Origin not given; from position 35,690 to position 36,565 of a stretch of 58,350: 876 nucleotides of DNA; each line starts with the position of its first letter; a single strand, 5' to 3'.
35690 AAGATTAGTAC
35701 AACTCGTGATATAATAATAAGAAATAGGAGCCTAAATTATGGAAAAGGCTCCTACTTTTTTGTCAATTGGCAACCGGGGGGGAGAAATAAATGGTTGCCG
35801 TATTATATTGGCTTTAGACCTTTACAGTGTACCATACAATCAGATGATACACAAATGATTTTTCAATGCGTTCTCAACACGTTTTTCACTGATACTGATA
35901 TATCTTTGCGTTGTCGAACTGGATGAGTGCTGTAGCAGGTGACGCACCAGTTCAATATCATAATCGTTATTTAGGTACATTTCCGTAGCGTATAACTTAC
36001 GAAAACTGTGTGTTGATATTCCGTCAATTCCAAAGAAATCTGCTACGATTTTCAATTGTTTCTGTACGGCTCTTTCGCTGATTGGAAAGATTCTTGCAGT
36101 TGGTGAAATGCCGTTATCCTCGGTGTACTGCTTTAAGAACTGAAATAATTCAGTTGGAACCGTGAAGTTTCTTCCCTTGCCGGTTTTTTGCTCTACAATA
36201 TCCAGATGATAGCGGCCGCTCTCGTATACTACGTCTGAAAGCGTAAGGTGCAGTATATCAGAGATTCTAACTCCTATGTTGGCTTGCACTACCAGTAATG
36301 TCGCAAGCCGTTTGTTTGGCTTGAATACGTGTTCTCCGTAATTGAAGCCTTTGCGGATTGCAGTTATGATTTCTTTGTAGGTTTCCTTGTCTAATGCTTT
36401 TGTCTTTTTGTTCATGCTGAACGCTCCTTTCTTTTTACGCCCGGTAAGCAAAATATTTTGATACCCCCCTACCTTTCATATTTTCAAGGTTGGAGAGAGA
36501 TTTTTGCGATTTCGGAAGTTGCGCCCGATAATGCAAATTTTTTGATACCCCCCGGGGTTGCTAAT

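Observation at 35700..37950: Opposite-strand, GC-richer island: small tyrosine recombinase with a ~320-nt structured leader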

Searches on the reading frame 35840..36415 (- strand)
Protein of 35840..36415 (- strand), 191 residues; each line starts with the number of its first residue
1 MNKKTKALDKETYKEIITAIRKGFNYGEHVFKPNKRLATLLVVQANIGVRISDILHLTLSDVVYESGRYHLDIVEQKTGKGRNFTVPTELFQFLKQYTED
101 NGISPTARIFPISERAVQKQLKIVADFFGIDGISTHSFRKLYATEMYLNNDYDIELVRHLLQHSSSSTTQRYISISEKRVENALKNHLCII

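Call 9: search_protein_families(library=pfam, proteins=[window:35840-36415:-], max_evalue=0.01)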
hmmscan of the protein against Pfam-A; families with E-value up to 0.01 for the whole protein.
window:35840-36415:- (191 aa): 1 family
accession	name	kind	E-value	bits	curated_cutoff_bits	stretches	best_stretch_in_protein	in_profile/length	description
PF00589.27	Phage_integrase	-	5.2e-19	69.1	27.1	1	7-177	2-170/172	Phage integrase family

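Call 10: search_protein_families(library=phrogs, proteins=[window:35840-36415:-], max_evalue=0.01)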
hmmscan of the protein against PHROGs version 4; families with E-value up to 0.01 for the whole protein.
window:35840-36415:- (191 aa): 4 families
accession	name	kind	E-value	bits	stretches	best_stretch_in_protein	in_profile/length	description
phrog_216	-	integration and excision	4.2e-35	122.3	1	1-185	49-234/301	integrase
phrog_1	-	integration and excision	8.8e-23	82.4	1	3-184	266-444/611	integrase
phrog_7269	-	integration and excision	6.1e-10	39.9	1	113-186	9-80/89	integrase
phrog_7685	-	integration and excision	0.00039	21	1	82-183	129-231/240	integrase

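Call 12: search_dna_similar(query=window:35840-36415:-, collection=phages, mode=protein, max_rows=25)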
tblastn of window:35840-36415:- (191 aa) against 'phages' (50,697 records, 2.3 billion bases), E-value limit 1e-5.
Records with a match: 223; places in all: 223; records where one place covers at least 80% of the query: 123.
Best place of each record, by identity: <60% 223.
By first word of the organism name: Streptococcus 126; Bacillus 30; Clostridium 22; Bacteriophage 9; Clostridioides 7; Enterocloster 6; Gordonia 5; Bacteroides 5; Cellulophaga 2; Rhodococcus 2; and 9 more.
By host as written in the record: - 15; Clostridium difficile 14; Streptococcus oralis 4; Bacillus cereus 3; Clostridioides difficile 3; Clostridium perfringens 3; Gordonia terrae 3612 3; Enterocloster bolteae DA473 3; and 150 more.
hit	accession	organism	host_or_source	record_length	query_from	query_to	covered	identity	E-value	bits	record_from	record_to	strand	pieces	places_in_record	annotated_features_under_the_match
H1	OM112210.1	Bacillus phage PK2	Bacillus sp. (in: Bacteria)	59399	34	189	82%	34.4%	2e-19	91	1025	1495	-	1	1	site-specific integrase protein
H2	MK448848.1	Streptococcus phage Javan126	Streptococcus dysgalactiae ERR084982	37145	50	186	72%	38.7%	4e-13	97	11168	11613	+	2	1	site-specific recombinase | integrase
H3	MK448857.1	Streptococcus phage Javan164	Streptococcus dysgalactiae UT_4966_RC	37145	50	186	72%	38.7%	4e-13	97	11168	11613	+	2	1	site-specific recombinase | integrase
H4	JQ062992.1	Bacillus phage phIS3501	Bacillus thuringiensis var. israelensis ...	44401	28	184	82%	33.1%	6e-16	81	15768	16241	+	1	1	site-specific phage integrase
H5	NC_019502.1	Bacillus phage phIS3501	Bacillus thuringiensis var. israelensis ...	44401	28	184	82%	33.1%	6e-16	81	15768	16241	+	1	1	integrase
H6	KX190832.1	Bacillus phage vB_BtS_BMBtp13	Bacillus thuringiensis BGSC 4R1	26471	14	177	86%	31.2%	5e-11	66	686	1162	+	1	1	site-specific recombinase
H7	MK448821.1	Streptococcus phage Javan623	Streptococcus uberis B190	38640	30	185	82%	32.7%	5e-14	75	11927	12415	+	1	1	integrase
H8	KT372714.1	Bacillus phage vB_BtS_BMBtp16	Bacillus thuringiensis YBT-1518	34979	28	184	82%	32.5%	1e-16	83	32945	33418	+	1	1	mobile element protein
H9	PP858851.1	Bacillus phage PHBA67-J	Bacillus cereus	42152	28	184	82%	32.5%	5e-15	78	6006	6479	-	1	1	xerC_1: tyrosine recombinase XerC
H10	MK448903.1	Streptococcus phage Javan310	Streptococcus mitis B9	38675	28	186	83%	31.5%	2e-14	76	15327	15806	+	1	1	site-specific recombinase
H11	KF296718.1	Bacillus phage phiCM3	Bacillus thuringiensis strain YM-03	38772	28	184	82%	31.9%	5e-15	78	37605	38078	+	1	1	integrase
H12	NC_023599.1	Bacillus phage phiCM3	Bacillus thuringiensis strain YM-03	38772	28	184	82%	31.9%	5e-15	78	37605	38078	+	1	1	integrase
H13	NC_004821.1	Bacillus phage phBC6A52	Bacillus cereus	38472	40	184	76%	34.4%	8e-15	77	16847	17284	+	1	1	DNA integration/recombination/invertion protein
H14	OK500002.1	Bacillus phage vB_BanS_Athena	Bacillus anthracis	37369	40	184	76%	34.4%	2e-14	76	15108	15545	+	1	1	putative site-specific integrase | tyrosine-type recombinase/integrase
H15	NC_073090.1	Bacillus phage vB_BanS_Athena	Bacillus anthracis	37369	40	184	76%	34.4%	2e-14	76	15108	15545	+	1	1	putative site-specific integrase | tyrosine-type recombinase/integrase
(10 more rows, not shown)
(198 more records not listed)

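Call 13: find_related_loci(query=window:35840-36415:-, collection=viral_contigs, flank=6000)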
Query window:35840-36415:- (191 aa) in viral_contigs; peptide patterns used: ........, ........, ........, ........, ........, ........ (x = any residue, [..] = any of these).
53 stretches matched a pattern; 39 encode a relative of the query (tblastn E <= 1e-3); 37 distinct loci.
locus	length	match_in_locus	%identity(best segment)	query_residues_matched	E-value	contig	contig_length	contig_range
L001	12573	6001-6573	99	1-191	5e-128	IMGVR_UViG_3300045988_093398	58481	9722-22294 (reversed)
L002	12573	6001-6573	99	1-191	5e-128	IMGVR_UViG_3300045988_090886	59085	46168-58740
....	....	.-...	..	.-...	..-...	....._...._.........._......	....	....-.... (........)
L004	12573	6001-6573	99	1-191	5e-128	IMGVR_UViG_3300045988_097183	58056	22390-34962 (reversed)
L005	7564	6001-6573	99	1-191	5e-128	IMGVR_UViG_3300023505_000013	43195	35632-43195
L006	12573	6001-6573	99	1-191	5e-128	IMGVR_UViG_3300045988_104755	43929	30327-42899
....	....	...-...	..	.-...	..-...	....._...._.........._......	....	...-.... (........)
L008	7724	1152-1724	99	1-191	5e-128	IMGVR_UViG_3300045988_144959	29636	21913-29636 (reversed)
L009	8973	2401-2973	98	1-191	1e-127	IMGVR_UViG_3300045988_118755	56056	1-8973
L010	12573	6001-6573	98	1-191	1e-127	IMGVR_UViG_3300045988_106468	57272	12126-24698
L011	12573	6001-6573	98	1-191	1e-127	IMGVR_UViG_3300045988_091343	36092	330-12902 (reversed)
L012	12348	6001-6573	98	1-191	1e-127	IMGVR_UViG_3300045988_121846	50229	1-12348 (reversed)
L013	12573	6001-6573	98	1-191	1e-127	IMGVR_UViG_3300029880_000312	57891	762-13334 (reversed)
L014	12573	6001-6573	98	1-191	1e-127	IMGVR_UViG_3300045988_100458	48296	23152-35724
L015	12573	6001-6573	98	1-191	1e-127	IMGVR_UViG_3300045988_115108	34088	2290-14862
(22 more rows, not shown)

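Call 14: find_homologous_proteins(query=window:35840-36415:-)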
Query window:35840-36415:- (191 aa): 5508 proteins with E <= 0.001 among 5604 candidates; the best 120 are listed.
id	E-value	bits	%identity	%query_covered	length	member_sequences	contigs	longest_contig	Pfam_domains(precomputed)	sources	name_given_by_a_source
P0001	4.8e-118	409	98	100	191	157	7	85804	PF00589.28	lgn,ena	-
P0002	7.0e-118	409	97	100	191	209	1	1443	PF00589.28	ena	-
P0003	1.7e-105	368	86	100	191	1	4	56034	PF00589.28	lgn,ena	-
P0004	6.4e-90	318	76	99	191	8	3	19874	PF00589.28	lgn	-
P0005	2.0e-89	316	74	99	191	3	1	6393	PF00589.28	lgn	-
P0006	3.7e-89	315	75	99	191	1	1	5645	PF00589.28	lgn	-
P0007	1.6e-88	313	74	99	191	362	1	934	PF00589.28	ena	-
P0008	2.8e-88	312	73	99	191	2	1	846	PF00589.28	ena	-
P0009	6.0e-88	311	74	99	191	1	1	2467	PF00589.28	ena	-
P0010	2.2e-87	309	73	99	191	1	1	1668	PF00589.28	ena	-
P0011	3.1e-87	309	73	99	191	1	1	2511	PF00589.28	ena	-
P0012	9.9e-87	307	72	99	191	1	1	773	PF00589.28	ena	-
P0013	2.8e-86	306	72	100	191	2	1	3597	PF00589.28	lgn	-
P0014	3.2e-86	306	72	99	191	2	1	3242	PF00589.28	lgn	-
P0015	5.7e-86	305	73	99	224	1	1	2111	PF00589.28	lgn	-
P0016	1.1e-85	304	72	99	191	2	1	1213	PF00589.28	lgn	-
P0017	2.8e-85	303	72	99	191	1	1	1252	PF00589.28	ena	-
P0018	1.8e-84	300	73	99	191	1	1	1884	PF00589.28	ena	-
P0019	2.3e-84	300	69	100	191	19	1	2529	PF00589.28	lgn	-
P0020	3.1e-84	299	73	99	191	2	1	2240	PF00589.28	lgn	-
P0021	3.1e-84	299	73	99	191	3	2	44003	PF00589.28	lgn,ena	-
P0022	4.9e-84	299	70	100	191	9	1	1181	PF00589.28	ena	-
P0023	7.9e-84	298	69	99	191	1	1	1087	PF00589.28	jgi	jgi:integrase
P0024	3.4e-83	296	73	99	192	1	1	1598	PF00589.28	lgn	-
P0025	3.5e-83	296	71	99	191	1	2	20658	PF00589.28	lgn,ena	-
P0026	3.7e-83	296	71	99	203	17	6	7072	PF00589.28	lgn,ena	-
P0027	1.0e-82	294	72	99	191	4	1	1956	PF00589.28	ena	-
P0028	1.1e-82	294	70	100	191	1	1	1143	PF00589.28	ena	-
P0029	1.1e-82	294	72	99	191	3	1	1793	PF00589.28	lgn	-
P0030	2.8e-82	293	68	99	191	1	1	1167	PF00589.28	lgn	-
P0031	3.2e-82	293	70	99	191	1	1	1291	PF00589.28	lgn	-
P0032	3.9e-82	292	69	99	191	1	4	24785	PF00589.28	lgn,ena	-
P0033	4.0e-82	292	71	99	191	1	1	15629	PF00589.28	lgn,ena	-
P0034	7.2e-82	291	71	99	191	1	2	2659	PF00589.28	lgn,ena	-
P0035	3.4e-81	289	69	99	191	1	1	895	PF00589.28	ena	-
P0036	5.1e-81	289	71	99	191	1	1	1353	PF00589.28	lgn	-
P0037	1.2e-80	287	72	99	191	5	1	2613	PF00589.28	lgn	-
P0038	1.4e-80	287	69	99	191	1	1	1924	PF00589.28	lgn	-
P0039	1.5e-80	287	67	99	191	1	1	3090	PF00589.28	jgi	jgi:integrase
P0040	2.0e-80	287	70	99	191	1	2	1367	PF00589.28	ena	-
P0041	2.7e-80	286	71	99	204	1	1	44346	PF00589.28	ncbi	-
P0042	4.1e-80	286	68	99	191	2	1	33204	PF00589.28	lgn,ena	-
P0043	7.7e-80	285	69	100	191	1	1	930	PF00589.28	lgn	-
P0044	1.1e-79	284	70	99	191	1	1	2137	PF00589.28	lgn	-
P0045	1.8e-79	284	68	99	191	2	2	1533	PF00589.28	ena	-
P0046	2.1e-79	283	70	99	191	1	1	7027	PF00589.28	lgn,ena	-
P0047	5.4e-79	282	70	100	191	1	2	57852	PF00589.28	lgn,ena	-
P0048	8.9e-79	281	69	99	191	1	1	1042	PF00589.28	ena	-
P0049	9.4e-79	281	68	99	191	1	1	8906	PF00589.28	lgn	-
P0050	1.8e-78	280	68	100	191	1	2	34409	PF00589.28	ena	-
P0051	4.7e-78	279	68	99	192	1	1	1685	PF00589.28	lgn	-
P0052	2.0e-77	277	73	90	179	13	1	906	PF00589.28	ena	-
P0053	1.1e-76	275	66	99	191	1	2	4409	PF00589.28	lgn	-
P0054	1.2e-76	274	67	99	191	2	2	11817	PF00589.28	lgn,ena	-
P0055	1.7e-76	274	65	100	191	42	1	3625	PF00589.28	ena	-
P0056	2.0e-76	274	68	99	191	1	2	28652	PF00589.28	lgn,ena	-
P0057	7.3e-76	272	66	100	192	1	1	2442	PF00589.28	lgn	-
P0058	7.6e-76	272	65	100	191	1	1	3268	PF00589.28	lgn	-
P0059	9.0e-76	272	67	99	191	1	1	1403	PF00589.28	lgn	-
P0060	4.4e-75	269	66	100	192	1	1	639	PF00589.28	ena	-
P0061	6.4e-75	269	64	100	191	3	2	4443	PF00589.28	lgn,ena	-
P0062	9.1e-75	268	67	99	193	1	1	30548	PF00589.28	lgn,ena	-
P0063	1.1e-74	268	65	99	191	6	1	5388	PF00589.28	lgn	-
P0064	1.5e-74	268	66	100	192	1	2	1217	PF00589.28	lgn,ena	-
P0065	2.0e-74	267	66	100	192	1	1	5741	PF00589.28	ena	-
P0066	2.3e-74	267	67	99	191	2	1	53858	PF00589.28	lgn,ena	-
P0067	2.6e-74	267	66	99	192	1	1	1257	PF00589.28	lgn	-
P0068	4.9e-74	266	63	100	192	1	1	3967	PF00589.28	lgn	-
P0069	8.8e-74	265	65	99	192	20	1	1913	PF00589.28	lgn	-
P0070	9.2e-74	265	66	99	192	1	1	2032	PF00589.28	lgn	-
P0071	9.2e-74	265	66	100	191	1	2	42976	PF00589.28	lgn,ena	-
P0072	1.2e-73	265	64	100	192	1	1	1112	PF00589.28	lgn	-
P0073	1.4e-73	264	63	100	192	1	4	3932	PF00589.28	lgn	-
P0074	1.8e-73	264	64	100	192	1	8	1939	PF00589.28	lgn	-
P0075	2.1e-73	264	61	100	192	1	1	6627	PF00589.28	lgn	-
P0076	2.5e-73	264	65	99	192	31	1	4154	PF00589.28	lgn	-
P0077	3.3e-73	263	61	100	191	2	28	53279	PF00589.28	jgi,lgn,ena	jgi:integrase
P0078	3.4e-73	263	63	100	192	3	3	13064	PF00589.28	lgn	-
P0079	4.8e-73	263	63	100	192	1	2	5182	PF00589.28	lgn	-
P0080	6.0e-73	262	62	99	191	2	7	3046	PF00589.28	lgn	-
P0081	7.1e-73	262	66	100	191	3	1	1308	PF00589.28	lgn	-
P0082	8.2e-73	262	63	100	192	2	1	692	PF00589.28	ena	-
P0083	9.2e-73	262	65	99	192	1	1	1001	PF00589.28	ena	-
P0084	9.6e-73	262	62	100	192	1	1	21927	PF00589.28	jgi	-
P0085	1.2e-72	261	61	100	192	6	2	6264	PF00589.28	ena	-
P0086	1.2e-72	261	62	100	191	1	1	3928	PF00589.28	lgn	-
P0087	1.6e-72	261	63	100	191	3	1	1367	PF00589.28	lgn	-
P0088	2.1e-72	261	64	100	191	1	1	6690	PF00589.28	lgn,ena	-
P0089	2.3e-72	261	62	100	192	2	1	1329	PF00589.28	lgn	-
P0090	3.2e-72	260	63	100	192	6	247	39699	PF00589.28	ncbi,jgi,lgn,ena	-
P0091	3.5e-72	260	66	98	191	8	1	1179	PF00589.28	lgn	-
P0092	4.0e-72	260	63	100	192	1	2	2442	PF00589.28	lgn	-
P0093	4.6e-72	260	62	100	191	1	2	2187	PF00589.28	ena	-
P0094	9.7e-72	258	61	100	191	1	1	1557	PF00589.28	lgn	-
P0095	1.4e-71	258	61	100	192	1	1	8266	PF00589.28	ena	-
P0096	1.4e-71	258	60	100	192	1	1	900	PF00589.28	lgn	-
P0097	1.7e-71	258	62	100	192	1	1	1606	PF00589.28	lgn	-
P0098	1.8e-71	258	62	100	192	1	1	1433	PF00589.28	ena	-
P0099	1.9e-71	258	63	100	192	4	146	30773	PF00589.28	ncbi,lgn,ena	-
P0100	2.1e-71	257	63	100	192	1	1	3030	PF00589.28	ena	-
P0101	2.2e-71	257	63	100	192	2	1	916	PF00589.28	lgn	-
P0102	2.5e-71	257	61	100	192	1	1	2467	PF00589.28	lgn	-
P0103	3.1e-71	257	63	100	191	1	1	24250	PF00589.28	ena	-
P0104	3.2e-71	257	60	100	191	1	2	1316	PF00589.28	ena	-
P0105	4.0e-71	256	61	100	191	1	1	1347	PF00589.28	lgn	-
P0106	5.0e-71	256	61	100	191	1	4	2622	PF00589.28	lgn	-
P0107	5.5e-71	256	64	99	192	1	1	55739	PF00589.28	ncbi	-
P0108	5.9e-71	256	62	100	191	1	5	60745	PF00589.28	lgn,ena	-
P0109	6.1e-71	256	60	100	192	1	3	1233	PF00589.28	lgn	-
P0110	6.4e-71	256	61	100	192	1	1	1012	PF00589.28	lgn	-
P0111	6.7e-71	256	61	100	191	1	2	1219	PF00589.28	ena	-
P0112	9.0e-71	255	61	100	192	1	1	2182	PF00589.28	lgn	-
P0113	1.1e-70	255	61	100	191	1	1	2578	PF00589.28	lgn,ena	-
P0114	1.4e-70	255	59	100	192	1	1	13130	PF00589.28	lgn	-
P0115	1.9e-70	254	64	99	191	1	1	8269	PF00589.28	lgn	-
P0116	2.0e-70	254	61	100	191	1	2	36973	PF00589.28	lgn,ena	-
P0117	2.1e-70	254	60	100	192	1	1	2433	PF00589.28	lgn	-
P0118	2.6e-70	254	62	100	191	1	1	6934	PF00589.28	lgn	-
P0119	2.6e-70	254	60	100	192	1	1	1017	PF00589.28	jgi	-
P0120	2.7e-70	254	61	100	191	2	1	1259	PF00589.28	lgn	-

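Call 19: find_related_loci(query=A1, collection=genome_contigs, flank=6000)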
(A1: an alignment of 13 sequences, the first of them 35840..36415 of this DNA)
Query A1 (191 aa) in genome_contigs; peptide patterns used: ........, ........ (x = any residue, [..] = any of these).
162 stretches matched a pattern; 95 encode a relative of the query (tblastn E <= 1e-3); the best 80 are kept; 80 distinct loci.
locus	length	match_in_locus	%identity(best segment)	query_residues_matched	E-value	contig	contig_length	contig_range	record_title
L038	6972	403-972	74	1-190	2e-96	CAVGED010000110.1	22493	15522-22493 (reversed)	Paludibacteraceae bacterium isolate G02615-L1_cleanbin_000004 genome assembly, contig: Spades_G02615-L1_contig_842, whol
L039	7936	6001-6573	60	1-191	1e-77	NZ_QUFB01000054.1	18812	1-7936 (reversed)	Clostridium sp. AM49-4BH AM49-4BH.Scaf54, whole genome shotgun sequence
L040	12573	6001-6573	60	2-191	1e-72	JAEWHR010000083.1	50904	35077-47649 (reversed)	MAG: Bacillota bacterium isolate OH_PBlB_75 k127_773290, whole genome shotgun sequence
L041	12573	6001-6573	58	2-191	4e-72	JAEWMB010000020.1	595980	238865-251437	MAG: Bacillota bacterium isolate OH_PDB_117 k127_1579514, whole genome shotgun sequence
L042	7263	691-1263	59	2-191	2e-71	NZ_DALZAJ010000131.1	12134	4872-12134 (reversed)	MAG: Lachnoclostridium sp. isolate CTOTU47048 NODE_201_length_12134_cov_4.950741, whole genome shotgun sequence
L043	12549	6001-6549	61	1-187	3e-71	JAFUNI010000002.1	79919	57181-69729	MAG: Oscillospiraceae bacterium isolate RGIG4651 Roe_deer_Rectum-4__c81, whole genome shotgun sequence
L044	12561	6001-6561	58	1-191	9e-71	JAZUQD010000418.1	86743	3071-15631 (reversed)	MAG: Pradoshia sp. isolate T1900044860_TS20190326.MAGScoT_cleanbin_000025 SGB_3097_k141_973574, whole genome shotgun seq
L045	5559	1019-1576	58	1-190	6e-71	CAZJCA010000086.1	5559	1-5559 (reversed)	MAG TPA_asm: uncultured Oscillospiraceae bacterium isolate binchicken_co370_322 genome assembly, contig: NODE_12195_leng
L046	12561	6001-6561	58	1-191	9e-71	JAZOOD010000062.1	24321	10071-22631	MAG: Clostridia bacterium isolate T1900045634_YK20190328.MAGScoT_cleanbin_000002 SGB_8073_k141_299232, whole genome shot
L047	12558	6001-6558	58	1-190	1e-70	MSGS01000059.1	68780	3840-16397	MAG: Christensenellaceae bacterium Phil1 707_L1_merged_contig_641, whole genome shotgun sequence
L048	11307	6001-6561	59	1-191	7e-70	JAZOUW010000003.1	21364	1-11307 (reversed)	MAG: Faecousia sp. isolate T1900045530_YK20190224.MAGScoT_cleanbin_000021 SGB_7723_k141_1880903, whole genome shotgun se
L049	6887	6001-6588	55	1-191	9e-70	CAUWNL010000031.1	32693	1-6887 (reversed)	MAG: uncultured Sarcina sp. isolate SRS15956990__bin71 genome assembly, contig: SRS15956990_NODE_966_length_32693_cov_7.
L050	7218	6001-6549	59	1-187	4e-69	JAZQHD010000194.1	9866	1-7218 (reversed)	MAG: Ructibacterium sp. isolate T1900044629_TS20190095.MAGScoT_cleanbin_000005 SGB_995_k141_1234955, whole genome shotgu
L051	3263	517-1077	57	1-191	3e-69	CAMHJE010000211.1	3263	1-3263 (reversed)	MAG: uncultured Clostridia bacterium isolate SRR11784285_bin.52_metaWRAP_v1.3_MAG genome assembly, contig: ERZ12202772.2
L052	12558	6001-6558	56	1-190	3e-69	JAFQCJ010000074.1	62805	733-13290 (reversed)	MAG: Oscillospiraceae bacterium isolate RGIG1691 Goat_Cecum-2__c800065, whole genome shotgun sequence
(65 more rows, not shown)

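Call 23: search_solved_structures(query=A1, max_evalue=0.001)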
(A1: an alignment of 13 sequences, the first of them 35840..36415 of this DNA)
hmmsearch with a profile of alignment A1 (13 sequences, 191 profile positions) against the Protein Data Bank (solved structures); distinct sequences matched with E-value up to 0.001: 8.
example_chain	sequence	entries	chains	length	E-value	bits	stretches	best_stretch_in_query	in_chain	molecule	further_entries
4a8e_A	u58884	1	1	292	2.5e-08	37.1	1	36-186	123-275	PROBABLE TYROSINE RECOMBINASE XERC-LIKE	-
5dcf_A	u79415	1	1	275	1.5e-07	34.6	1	40-187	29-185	Tyrosine recombinase XerD,DNA translocase FtsK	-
1a0p_A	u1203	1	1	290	6.4e-07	32.5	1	40-182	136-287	SITE-SPECIFIC RECOMBINASE XERD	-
5jjv_A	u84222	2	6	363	8.8e-07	32.1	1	8-184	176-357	Tyrosine recombinase XerH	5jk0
2a3v_A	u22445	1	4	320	5.1e-06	29.6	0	110-175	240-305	site-specific recombinase IntI4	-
5hxy_A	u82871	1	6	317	1.1e-05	28.5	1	34-187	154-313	Tyrosine recombinase XerA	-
1aih_A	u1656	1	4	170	0.00012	25.1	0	47-185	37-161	HP1 INTEGRASE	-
9i5v_14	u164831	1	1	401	0.00019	24.4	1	46-187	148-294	Ribosome-associated translation inhibitor RaiA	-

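Call 24: search_protein_families(library=ncbifam, proteins=[window:35840-36415:-], max_evalue=0.01)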
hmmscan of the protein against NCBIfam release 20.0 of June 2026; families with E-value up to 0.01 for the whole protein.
window:35840-36415:- (191 aa): 9 families
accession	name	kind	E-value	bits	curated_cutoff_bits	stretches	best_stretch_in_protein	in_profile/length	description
NF040815.2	recomb_XerA_Arch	equivalog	1.6e-23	83.6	220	1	3-182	92-261/263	site-specific tyrosine recombinase/integron integrase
TIGR02224.1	recomb_XerC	equivalog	1.7e-15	57.2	335.15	1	35-186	128-288/295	tyrosine recombinase XerC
TIGR02225.1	recomb_XerD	equivalog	4.2e-15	55.8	329.6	1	34-187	123-286/290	site-specific tyrosine recombinase XerD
NF001399.0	PRK00283.1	subfamily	3.5e-13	49.5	279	1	34-187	133-295/300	tyrosine recombinase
NF003462.0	PRK05084.1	equivalog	3.1e-11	42.6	267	1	44-186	204-355/360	tyrosine recombinase XerS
TIGR02249.1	integrase_gron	subfamily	4.4e-10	39.4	265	1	111-178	236-303/315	integron integrase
NF011946.0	PRK15417.1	equivalog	2.4e-06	27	435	1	107-175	247-315/337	integron integrase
NF040693.1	recomb_GmtY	equivalog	2.6e-05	23.7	340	0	131-184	389-441/441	gamma-mobile-trio recombinase GmtY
NF002331.0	PRK01287.1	subfamily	8.2e-05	21.7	371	1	133-178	271-315/365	site-specific tyrosine recombinase XerC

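Call 29: find_encoding_contigs(protein=P0003, flank=5000, max_places=3)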
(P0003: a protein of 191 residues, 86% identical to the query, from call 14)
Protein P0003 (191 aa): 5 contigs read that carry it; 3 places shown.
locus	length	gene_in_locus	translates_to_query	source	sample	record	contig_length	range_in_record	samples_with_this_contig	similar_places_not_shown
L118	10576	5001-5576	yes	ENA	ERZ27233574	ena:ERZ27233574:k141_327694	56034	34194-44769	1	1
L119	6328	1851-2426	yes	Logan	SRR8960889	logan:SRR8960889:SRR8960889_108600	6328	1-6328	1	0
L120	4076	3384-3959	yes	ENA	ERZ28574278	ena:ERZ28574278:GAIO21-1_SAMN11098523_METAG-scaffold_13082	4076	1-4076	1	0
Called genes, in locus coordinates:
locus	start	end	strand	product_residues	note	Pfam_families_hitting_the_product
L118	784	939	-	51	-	-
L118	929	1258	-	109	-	-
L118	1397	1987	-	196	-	-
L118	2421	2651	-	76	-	-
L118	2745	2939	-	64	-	-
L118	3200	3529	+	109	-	-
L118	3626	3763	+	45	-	-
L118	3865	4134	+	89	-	-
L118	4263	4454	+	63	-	-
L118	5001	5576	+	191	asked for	PF00589:Phage_integrase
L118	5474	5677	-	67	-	-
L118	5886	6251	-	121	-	PF13248:Zn_ribbon_3 (weak), PF10571:UPF0547 (weak)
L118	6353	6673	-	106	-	-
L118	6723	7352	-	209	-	-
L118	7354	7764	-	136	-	-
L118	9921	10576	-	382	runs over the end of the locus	PF02920:Integrase_DNA, PF00589:Phage_integrase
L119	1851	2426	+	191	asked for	PF00589:Phage_integrase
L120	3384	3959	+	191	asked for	PF00589:Phage_integrase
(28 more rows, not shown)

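Call 30: find_encoding_contigs(protein=P0004, flank=5000, max_places=3)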
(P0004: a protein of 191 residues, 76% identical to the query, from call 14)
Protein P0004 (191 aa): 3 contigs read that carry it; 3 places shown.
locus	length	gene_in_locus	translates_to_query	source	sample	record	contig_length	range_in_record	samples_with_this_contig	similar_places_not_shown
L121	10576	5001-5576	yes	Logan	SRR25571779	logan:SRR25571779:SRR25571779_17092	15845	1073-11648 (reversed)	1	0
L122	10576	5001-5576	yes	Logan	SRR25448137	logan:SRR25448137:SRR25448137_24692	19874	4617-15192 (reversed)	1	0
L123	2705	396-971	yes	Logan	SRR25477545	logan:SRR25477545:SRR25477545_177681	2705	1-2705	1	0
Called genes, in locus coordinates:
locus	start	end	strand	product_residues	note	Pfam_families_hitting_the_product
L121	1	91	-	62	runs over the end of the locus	-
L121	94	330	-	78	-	-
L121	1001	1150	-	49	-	-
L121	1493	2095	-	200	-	-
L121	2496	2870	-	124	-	PF22182:DUF6945 (faint)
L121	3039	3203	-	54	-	-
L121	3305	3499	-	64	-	-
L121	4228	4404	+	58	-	-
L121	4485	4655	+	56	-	-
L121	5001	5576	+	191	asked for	PF00589:Phage_integrase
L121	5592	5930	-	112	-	-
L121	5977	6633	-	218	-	-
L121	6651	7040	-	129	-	-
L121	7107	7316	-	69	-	-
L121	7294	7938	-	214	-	-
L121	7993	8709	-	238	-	-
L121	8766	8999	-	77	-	-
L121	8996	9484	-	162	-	-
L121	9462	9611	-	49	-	-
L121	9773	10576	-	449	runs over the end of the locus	PF00239:Resolvase, PF07508:Recombinase, PF13408:Zn_ribbon_recom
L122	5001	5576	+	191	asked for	PF00589:Phage_integrase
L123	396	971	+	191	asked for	PF00589:Phage_integrase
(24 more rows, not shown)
